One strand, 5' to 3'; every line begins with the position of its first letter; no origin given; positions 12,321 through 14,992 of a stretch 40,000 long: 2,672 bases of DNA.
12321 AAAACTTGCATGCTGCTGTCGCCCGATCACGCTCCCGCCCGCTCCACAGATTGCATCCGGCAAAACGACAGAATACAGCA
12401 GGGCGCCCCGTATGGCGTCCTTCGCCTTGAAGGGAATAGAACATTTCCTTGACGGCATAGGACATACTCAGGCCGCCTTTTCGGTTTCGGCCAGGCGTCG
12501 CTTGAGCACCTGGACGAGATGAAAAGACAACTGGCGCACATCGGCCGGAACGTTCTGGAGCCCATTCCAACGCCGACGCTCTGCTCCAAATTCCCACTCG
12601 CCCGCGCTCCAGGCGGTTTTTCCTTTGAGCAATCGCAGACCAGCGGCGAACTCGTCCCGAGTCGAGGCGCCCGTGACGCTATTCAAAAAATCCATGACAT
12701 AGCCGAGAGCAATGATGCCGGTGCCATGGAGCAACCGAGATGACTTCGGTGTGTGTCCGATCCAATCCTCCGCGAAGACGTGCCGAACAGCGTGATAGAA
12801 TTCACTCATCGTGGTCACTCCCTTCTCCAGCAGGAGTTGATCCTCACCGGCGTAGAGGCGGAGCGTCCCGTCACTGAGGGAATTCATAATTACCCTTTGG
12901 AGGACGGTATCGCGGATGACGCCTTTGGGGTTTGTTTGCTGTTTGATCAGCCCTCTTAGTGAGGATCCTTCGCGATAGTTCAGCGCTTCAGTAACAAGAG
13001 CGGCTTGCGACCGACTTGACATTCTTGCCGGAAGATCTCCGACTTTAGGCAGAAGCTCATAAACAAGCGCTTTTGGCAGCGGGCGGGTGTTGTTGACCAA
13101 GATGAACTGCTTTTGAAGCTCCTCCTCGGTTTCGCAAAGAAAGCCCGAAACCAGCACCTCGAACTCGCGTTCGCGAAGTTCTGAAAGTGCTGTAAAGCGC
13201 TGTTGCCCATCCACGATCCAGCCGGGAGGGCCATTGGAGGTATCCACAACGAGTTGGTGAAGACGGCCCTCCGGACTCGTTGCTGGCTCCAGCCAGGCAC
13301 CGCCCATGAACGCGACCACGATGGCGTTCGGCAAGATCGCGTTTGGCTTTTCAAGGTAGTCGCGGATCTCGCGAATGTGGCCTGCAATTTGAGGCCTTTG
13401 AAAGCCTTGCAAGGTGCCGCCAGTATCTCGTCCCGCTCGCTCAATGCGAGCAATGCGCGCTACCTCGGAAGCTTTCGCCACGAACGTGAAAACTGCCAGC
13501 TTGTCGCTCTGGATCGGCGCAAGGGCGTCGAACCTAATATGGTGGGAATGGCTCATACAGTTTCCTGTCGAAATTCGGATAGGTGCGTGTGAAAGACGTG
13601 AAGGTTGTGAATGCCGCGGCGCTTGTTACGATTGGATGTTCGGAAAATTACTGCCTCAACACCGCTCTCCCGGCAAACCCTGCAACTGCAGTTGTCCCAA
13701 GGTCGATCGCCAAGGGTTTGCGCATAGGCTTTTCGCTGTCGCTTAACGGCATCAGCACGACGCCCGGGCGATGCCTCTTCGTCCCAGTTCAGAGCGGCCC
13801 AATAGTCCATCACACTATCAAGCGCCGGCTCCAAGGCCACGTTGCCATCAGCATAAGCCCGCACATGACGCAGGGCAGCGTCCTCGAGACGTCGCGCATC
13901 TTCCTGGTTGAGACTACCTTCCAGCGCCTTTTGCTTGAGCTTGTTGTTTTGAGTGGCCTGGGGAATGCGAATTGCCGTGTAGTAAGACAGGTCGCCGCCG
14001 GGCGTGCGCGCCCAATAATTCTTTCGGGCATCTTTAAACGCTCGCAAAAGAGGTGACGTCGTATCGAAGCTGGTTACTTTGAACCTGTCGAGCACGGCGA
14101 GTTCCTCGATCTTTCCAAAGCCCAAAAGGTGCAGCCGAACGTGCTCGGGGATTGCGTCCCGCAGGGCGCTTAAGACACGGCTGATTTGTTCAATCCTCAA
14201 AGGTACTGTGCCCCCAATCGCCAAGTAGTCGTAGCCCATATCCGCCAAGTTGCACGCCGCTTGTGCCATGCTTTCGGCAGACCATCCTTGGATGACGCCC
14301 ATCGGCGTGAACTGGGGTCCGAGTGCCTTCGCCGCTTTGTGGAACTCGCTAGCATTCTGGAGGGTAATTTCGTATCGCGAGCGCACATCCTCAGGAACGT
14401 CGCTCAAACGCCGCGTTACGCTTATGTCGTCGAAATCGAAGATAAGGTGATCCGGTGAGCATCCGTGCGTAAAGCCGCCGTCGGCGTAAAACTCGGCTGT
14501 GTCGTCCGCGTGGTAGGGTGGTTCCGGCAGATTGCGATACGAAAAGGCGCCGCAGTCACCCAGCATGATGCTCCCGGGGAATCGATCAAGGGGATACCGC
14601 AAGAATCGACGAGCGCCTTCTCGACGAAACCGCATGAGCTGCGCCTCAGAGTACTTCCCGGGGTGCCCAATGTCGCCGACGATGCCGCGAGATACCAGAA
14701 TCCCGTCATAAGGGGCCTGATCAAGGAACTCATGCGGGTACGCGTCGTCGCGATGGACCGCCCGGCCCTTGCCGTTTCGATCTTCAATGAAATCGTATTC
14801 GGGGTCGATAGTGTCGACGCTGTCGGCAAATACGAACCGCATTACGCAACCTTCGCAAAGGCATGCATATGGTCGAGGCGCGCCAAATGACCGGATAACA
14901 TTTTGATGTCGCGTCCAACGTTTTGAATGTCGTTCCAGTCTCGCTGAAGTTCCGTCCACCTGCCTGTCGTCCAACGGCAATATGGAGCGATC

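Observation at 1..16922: Convergent two-operon island: a variant 7-deazaguanine DNA modification/restriction (Dpd-like) system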

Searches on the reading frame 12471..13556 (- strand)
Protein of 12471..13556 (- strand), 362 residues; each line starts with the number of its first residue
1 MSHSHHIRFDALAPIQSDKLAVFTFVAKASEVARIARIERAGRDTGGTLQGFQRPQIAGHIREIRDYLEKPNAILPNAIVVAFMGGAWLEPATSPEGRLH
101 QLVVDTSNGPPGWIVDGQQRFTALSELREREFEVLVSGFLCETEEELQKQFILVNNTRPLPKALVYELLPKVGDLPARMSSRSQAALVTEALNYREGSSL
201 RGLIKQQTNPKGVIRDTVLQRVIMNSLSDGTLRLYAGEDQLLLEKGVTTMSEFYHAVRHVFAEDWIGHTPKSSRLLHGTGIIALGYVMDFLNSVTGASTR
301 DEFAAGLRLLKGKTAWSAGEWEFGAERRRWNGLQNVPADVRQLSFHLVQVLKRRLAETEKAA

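Call 4: search_protein_families(library=ncbifam, proteins=[window:12471-13556:-], max_evalue=0.01)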
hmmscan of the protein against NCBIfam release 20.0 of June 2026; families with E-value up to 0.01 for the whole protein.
window:12471-13556:- (362 aa): 3 families
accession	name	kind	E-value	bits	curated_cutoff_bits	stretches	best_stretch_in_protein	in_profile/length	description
NF041060.1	DpdB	equivalog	6.8e-113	377.1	300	1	7-347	1-352/352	DGQHR domain-containing protein DpdB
TIGR03187.1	DGQHR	domain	3.5e-49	168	58.85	1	19-291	9-275/276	DGQHR domain-containing protein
TIGR04172.1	DGQHR_dnd_1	hypoth_equivalog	1.8e-10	40.4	450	1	23-236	14-243/381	DNA phosphorothioation-associated DGQHR protein 1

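Call 5: search_protein_families(library=padloc, proteins=[window:12471-13556:-], max_evalue=0.01)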
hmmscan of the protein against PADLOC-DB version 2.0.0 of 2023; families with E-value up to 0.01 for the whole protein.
window:12471-13556:- (362 aa): 2 families
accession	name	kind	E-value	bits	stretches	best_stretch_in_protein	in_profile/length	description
PDLC02811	DpdB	-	8.7e-118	391.3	1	5-355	3-366/370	DpdB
PDLC02812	DpdB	-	1.6e-29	101.1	1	20-328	18-346/400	DpdB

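Call 11: search_protein_families(library=pfam, proteins=[window:12471-13556:-], max_evalue=0.01)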
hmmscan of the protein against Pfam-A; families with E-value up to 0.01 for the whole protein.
window:12471-13556:- (362 aa): 1 family
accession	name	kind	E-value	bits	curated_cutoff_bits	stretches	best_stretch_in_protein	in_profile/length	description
PF14072.11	DndB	-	2.1e-11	43.9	29.1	1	23-317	14-300/338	DNA-sulfur modification-associated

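Call 27: find_homologous_proteins(query=window:12471-13556:-, max_evalue=1e-10)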
Query window:12471-13556:- (362 aa): 5437 proteins with E <= 1e-10 among 8000 candidates; the best 120 are listed.
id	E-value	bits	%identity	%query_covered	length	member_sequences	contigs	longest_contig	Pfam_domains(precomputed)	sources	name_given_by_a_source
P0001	1.6e-217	739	92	100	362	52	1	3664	PF14072.12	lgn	-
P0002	1.1e-215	733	91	100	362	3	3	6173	PF14072.12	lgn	-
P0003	4.1e-209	712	88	100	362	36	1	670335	PF14072.12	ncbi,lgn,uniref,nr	ncbi:DGQHR domain-containing protein DpdB [Mesorhizobium sp. LNJC405B00]|uniref:DGQHR domain-contain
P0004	1.1e-205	700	86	100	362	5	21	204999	PF14072.12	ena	-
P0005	3.3e-205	699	86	100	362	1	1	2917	PF14072.12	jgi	jgi:DGQHR domain-containing protein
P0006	1.6e-204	697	86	100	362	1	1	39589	PF14072.12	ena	-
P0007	4.1e-204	695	86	100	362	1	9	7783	PF14072.12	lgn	-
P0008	2.3e-203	693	85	100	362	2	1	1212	PF14072.12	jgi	jgi:DGQHR domain-containing protein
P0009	3.6e-203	692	84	100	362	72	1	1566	PF14072.12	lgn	-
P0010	7.8e-203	691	86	100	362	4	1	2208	PF14072.12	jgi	jgi:DGQHR domain-containing protein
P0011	6.1e-202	688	85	100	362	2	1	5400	PF14072.12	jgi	jgi:DGQHR domain-containing protein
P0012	1.4e-201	687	84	100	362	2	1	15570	PF14072.12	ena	-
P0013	2.9e-201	686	84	100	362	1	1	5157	PF14072.12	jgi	jgi:DGQHR domain-containing protein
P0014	1.7e-200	684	84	100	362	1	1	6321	PF14072.12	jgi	jgi:DGQHR domain-containing protein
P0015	1.1e-199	681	84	100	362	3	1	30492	PF14072.12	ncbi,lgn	ncbi:MAG: DGQHR domain-containing protein DpdB [Methylocystis sp.]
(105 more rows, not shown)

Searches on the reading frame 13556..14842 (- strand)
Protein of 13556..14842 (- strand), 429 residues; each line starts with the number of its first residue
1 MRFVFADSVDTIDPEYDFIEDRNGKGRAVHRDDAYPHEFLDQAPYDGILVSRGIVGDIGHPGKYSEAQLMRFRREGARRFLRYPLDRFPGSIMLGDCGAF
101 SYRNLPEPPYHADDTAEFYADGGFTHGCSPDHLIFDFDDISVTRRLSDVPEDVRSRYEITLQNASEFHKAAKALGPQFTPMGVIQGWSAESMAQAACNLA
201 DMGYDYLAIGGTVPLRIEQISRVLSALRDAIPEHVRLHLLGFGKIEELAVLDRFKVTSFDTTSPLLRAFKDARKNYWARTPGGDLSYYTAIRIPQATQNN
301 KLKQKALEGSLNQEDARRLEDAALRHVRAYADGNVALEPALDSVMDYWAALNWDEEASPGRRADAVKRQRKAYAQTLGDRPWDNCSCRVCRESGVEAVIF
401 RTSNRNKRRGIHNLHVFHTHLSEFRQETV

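Call 4: search_protein_families(library=ncbifam, proteins=[window:13556-14842:-], max_evalue=0.01)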
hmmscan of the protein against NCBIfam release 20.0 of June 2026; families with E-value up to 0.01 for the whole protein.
window:13556-14842:- (429 aa): 4 families
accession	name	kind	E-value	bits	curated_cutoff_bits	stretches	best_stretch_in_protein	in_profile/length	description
NF041059.1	DpdA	equivalog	1.3e-159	531.4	200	1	1-423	1-405/406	tRNA-guanine transglycosylase DpdA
TIGR00449.1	tgt_general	superfamily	3.1e-09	36.2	47.6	1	151-268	151-269/367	tRNA-guanine transglycosylase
TIGR00432.2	arcsn_tRNA_tgt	equivalog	8.2e-08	31.1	350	1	151-268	132-252/441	tRNA guanosine(15) transglycosylase TgtA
TIGR00430.1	Q_tRNA_tgt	equivalog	8.4e-07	28.3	306.75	1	133-264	136-266/368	tRNA guanosine(34) transglycosylase Tgt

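Call 5: search_protein_families(library=padloc, proteins=[window:13556-14842:-], max_evalue=0.01)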
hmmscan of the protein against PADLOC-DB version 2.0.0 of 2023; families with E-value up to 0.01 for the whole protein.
window:13556-14842:- (429 aa): 4 families
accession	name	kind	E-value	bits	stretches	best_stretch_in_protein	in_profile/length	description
PDLC02807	DpdA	-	1.6e-153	509.4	1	1-425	1-409/417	DpdA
PDLC02808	DpdA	-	4e-68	228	1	94-422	1-313/317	DpdA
PDLC02810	DpdA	-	2.6e-49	165.6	1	213-421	2-197/224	DpdA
PDLC02809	DpdA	-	4.7e-43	145.3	1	2-212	5-208/210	DpdA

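Call 11: search_protein_families(library=pfam, proteins=[window:13556-14842:-], max_evalue=0.01)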
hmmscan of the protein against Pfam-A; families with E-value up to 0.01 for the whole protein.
window:13556-14842:- (429 aa): 1 family
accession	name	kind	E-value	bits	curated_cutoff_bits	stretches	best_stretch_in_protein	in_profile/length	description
PF01702.25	TGT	-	1.2e-08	34.8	26.3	1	150-267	143-261/357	Queuine tRNA-ribosyltransferase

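Call 30: list_cluster_members(proteins=[window:13556-14842:-, window:12471-13556:-, window:14845-15981:-, window:15981-16922:-, window:7835-10105:+, window:23901-25331:-, window:20667-22169:-])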
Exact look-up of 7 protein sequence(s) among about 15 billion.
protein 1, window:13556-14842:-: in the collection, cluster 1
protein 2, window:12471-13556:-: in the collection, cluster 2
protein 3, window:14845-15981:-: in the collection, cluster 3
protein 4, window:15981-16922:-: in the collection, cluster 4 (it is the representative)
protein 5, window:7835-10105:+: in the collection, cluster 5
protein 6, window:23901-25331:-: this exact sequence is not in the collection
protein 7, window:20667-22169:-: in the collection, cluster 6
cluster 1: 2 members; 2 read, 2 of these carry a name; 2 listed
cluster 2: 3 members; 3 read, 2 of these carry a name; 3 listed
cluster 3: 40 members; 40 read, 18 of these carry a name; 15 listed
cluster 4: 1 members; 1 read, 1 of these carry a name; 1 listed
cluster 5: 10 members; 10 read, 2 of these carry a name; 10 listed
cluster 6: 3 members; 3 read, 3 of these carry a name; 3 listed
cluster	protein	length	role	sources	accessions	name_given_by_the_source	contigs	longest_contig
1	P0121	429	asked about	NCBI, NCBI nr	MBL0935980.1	MAG: hypothetical protein IBJ07_14640 [Rhizobiaceae bacterium] | hypothetical protein [Rhizobiaceae bacterium]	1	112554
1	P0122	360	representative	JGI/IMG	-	hypothetical protein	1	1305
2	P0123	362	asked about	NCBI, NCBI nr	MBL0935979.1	MAG: DGQHR domain-containing protein [Rhizobiaceae bacterium] | DGQHR domain-containing protein [Rhizobiaceae bacterium]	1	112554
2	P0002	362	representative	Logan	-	-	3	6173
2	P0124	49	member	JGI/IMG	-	hypothetical protein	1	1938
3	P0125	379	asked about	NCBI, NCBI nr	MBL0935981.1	MAG: DGQHR domain-containing protein [Rhizobiaceae bacterium] | DGQHR domain-containing protein [Rhizobiaceae bacterium]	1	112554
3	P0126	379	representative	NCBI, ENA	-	-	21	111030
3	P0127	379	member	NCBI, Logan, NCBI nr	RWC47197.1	MAG: DGQHR domain-containing protein [Mesorhizobium sp.]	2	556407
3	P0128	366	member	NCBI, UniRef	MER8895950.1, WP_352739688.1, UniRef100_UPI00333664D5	DGQHR domain-containing protein DpdB [Mesorhizobium sp. M0676] | DGQHR domain-containing protein DpdB n=1 Tax=Mesorhizobium sp. M0676 TaxID=2956984 ...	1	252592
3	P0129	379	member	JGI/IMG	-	DGQHR domain-containing protein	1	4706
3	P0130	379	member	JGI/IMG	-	DGQHR domain-containing protein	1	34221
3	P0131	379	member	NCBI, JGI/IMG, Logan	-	DGQHR domain-containing protein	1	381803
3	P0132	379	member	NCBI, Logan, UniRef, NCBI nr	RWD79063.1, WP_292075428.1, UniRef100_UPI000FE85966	DGQHR domain-containing protein DpdB [Mesorhizobium sp.] | DGQHR domain-containing protein DpdB n=1 Tax=Mesorhizobium sp. TaxID=1871066 ...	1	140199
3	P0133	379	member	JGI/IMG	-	DGQHR domain-containing protein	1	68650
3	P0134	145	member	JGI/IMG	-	hypothetical protein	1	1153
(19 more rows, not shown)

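Call 37: search_solved_structures(query=window:13556-14842:-, max_evalue=0.001, show_alignments=1)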
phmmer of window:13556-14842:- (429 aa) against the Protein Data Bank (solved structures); distinct sequences matched with E-value up to 0.001: 3.
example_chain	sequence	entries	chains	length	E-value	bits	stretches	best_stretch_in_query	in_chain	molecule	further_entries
7ui4_A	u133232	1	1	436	1.7e-87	297.4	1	2-421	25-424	DNA-guanine transglycosylase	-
10fb_A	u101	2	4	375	0.00031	23.1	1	155-267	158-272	Queuine tRNA-ribosyltransferase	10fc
10fa_A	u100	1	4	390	0.00034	23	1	155-267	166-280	Queuine tRNA-ribosyltransferase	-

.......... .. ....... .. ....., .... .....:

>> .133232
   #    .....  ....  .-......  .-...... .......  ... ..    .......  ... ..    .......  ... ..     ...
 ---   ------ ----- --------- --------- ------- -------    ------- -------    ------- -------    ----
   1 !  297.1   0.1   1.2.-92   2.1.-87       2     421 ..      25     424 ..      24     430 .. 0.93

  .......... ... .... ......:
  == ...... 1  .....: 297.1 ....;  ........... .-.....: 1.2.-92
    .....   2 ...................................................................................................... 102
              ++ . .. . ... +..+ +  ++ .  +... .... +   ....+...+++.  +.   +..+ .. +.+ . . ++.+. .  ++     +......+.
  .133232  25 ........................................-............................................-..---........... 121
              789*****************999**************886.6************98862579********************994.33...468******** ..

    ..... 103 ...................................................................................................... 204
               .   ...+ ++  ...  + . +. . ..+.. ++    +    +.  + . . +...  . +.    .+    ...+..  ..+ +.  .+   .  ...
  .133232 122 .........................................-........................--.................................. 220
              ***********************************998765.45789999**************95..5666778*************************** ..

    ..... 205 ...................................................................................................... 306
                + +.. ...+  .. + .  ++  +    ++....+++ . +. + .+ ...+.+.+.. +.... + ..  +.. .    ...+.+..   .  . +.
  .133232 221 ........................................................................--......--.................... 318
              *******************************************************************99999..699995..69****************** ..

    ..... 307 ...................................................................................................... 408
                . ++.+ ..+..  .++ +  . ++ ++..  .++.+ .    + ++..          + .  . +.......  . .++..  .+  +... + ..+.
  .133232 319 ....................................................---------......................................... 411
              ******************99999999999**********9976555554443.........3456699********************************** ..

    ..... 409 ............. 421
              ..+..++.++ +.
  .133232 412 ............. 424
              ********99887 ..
